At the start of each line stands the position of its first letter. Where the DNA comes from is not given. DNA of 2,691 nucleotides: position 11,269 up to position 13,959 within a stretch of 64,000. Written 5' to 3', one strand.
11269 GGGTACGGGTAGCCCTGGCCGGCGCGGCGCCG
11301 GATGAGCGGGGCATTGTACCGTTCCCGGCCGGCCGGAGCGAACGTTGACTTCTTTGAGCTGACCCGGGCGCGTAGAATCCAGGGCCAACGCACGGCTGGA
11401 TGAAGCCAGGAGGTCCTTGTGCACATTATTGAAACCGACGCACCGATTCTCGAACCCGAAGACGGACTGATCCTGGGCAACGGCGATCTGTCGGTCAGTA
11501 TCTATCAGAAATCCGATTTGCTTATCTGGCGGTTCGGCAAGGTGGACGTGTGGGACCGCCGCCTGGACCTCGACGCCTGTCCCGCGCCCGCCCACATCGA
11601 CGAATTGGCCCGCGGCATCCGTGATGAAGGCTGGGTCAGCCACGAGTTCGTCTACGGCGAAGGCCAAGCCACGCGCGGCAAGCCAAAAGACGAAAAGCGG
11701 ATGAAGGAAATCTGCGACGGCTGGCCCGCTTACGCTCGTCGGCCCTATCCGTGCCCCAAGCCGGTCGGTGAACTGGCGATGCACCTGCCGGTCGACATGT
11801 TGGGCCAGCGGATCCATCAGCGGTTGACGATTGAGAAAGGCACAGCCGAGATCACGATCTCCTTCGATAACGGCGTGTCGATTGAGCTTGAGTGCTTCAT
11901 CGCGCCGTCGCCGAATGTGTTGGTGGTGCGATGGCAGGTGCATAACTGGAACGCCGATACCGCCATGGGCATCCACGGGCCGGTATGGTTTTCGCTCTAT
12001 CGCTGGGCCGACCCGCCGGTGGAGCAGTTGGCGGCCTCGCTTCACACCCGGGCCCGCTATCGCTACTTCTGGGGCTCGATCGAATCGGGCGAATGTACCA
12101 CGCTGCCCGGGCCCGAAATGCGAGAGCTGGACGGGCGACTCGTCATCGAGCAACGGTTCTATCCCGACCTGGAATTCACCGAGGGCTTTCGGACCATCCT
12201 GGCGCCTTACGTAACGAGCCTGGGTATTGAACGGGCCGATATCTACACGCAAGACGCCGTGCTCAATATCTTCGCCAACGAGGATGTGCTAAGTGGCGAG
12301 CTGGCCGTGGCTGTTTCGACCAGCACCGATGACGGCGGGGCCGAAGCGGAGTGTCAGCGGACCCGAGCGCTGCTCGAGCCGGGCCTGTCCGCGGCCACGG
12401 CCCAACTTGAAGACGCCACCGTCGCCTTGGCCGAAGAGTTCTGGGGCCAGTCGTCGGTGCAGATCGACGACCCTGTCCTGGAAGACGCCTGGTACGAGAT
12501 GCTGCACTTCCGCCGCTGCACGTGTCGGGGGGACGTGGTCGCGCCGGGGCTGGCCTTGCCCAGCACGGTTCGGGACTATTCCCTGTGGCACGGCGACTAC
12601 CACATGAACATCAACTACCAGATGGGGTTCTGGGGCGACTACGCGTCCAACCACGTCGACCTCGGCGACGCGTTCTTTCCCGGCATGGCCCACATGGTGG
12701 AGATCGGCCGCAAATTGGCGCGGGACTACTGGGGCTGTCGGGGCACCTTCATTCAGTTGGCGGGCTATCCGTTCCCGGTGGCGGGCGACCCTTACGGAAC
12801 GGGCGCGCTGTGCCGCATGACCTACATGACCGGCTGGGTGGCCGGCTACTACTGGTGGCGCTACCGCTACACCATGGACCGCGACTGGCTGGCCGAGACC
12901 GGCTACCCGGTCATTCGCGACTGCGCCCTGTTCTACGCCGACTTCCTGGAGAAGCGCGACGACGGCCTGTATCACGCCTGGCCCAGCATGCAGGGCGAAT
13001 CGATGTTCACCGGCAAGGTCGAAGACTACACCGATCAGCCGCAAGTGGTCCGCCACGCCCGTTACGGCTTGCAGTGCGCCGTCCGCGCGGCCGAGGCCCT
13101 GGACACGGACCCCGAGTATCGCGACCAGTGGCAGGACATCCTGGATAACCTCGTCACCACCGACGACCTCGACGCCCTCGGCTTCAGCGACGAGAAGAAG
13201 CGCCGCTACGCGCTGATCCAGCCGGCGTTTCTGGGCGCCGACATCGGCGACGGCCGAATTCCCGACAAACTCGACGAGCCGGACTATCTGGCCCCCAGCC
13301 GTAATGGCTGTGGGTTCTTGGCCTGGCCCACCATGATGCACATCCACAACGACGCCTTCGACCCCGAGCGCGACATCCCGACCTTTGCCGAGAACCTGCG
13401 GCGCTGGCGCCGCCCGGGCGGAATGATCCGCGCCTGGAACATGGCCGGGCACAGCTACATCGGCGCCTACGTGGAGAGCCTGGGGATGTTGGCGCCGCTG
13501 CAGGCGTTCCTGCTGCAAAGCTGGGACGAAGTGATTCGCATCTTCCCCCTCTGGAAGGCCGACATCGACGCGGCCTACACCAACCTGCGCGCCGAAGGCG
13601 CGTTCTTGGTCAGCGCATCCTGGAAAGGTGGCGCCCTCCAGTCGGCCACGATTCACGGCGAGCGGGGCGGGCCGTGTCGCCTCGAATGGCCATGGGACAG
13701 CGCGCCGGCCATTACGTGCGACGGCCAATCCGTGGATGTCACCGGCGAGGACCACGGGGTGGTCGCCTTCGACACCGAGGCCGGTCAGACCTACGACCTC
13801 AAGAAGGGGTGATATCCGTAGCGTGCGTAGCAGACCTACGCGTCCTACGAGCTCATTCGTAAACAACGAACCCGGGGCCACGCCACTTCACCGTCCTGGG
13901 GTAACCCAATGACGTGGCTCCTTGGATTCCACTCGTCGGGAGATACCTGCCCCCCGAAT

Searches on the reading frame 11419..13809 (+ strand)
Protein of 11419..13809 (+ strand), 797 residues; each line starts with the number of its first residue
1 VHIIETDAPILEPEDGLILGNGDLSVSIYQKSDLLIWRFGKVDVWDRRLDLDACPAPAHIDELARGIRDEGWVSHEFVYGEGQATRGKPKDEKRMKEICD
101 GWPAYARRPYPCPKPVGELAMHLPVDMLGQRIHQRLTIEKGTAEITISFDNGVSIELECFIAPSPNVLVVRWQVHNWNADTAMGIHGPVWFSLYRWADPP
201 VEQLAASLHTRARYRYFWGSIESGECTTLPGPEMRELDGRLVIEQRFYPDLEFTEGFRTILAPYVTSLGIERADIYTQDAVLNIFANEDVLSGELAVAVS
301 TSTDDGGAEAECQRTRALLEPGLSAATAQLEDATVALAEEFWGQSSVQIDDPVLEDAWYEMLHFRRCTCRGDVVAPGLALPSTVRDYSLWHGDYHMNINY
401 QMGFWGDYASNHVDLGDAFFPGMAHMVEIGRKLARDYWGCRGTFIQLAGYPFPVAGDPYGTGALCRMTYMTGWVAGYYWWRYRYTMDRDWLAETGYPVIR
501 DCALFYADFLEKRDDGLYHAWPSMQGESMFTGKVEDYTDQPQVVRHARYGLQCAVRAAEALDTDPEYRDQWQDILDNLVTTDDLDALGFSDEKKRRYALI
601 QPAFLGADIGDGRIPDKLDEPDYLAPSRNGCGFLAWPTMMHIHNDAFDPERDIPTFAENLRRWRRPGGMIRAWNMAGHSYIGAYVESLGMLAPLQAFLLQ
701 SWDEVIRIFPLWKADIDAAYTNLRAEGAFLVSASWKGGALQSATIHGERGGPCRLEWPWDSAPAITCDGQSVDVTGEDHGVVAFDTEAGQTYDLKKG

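Call 8: search_protein_families(library=pfam, proteins=[window:11419-13809:+], max_evalue=0.001)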
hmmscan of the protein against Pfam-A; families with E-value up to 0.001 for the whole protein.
window:11419-13809:+ (797 aa): 2 families
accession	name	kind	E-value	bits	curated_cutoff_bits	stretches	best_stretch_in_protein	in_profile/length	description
PF22124.2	Glyco_hydro_95_cat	-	2.9e-27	96.1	27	1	389-579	87-281/408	Glycosyl hydrolase family 95 catalytic domain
PF21307.2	Glyco_hydro_95_C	-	6.3e-11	43.1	27.6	1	700-794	1-94/94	Glycoside hydrolase family 95, C-terminal domain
